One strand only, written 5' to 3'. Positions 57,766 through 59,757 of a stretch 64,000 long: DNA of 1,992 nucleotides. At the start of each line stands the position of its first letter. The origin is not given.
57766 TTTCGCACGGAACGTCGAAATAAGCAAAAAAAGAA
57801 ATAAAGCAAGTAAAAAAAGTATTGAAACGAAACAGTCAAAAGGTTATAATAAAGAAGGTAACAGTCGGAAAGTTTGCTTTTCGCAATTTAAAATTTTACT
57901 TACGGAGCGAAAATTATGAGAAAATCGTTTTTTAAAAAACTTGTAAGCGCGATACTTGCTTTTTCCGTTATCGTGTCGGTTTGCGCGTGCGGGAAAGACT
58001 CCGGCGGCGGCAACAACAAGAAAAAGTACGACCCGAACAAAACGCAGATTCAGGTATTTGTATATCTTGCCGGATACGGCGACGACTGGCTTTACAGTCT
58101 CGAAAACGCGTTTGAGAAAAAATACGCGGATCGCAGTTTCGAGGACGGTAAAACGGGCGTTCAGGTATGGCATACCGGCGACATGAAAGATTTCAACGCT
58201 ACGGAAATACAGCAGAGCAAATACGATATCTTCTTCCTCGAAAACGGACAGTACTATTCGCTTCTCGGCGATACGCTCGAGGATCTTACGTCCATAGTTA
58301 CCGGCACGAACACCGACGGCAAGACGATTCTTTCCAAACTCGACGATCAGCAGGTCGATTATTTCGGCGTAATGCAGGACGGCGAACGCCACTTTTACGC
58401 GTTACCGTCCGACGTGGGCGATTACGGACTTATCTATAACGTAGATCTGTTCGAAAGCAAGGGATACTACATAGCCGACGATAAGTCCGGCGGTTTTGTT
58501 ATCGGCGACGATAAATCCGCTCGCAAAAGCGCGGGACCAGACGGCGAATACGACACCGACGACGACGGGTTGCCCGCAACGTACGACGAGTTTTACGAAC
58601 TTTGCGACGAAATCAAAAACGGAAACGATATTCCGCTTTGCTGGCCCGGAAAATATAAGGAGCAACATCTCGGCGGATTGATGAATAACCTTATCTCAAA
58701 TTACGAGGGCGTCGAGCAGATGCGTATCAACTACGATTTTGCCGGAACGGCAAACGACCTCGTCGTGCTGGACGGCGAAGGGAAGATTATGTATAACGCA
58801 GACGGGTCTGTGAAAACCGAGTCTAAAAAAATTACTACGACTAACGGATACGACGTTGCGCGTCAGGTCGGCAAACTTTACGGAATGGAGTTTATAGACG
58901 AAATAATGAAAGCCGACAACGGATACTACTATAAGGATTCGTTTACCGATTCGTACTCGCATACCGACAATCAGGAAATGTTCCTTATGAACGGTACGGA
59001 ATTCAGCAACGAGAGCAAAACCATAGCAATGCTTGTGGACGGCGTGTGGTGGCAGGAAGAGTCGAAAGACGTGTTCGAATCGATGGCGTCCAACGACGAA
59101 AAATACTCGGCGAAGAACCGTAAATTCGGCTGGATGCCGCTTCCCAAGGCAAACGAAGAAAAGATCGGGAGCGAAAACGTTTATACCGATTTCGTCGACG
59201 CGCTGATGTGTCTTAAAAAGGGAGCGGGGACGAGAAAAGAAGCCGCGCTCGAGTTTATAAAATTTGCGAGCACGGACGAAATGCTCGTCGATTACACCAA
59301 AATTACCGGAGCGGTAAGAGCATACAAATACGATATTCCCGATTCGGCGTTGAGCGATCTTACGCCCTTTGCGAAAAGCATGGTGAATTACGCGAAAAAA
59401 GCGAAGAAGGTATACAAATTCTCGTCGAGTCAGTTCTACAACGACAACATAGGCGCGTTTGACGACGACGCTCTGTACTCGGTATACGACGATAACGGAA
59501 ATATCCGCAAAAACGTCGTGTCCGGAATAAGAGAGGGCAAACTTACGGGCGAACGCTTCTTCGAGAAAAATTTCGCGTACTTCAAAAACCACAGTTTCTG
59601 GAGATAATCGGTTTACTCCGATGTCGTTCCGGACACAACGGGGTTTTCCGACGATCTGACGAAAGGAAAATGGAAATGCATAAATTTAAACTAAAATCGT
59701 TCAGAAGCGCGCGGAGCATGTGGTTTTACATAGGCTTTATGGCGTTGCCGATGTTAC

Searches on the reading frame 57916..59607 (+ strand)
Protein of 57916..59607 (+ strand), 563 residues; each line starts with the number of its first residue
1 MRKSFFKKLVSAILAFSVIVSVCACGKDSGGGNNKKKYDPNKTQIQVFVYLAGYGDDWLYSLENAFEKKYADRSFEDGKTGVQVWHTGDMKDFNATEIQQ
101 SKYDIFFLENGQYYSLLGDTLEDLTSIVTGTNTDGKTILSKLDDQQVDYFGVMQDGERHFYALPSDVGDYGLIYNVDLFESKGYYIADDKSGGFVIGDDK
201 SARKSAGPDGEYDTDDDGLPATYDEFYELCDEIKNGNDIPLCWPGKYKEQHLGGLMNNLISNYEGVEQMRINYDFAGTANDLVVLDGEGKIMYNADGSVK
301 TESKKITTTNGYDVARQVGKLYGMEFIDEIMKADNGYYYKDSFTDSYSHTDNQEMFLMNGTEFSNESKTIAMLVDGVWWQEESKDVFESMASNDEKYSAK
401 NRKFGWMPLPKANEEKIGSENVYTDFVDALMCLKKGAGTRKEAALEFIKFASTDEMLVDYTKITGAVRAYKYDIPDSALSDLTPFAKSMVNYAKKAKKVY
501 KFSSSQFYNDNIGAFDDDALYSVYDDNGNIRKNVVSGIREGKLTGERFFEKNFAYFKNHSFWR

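Call 16: search_protein_families(library=pfam, proteins=[window:57916-59607:+], max_evalue=0.001)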
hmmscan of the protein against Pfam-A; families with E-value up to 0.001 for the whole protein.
window:57916-59607:+ (563 aa): 1 family
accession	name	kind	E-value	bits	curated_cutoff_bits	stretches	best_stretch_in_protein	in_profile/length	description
PF13416.11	SBP_bac_8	-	1.1e-07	32.3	27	1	94-466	28-258/279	Bacterial extracellular solute-binding protein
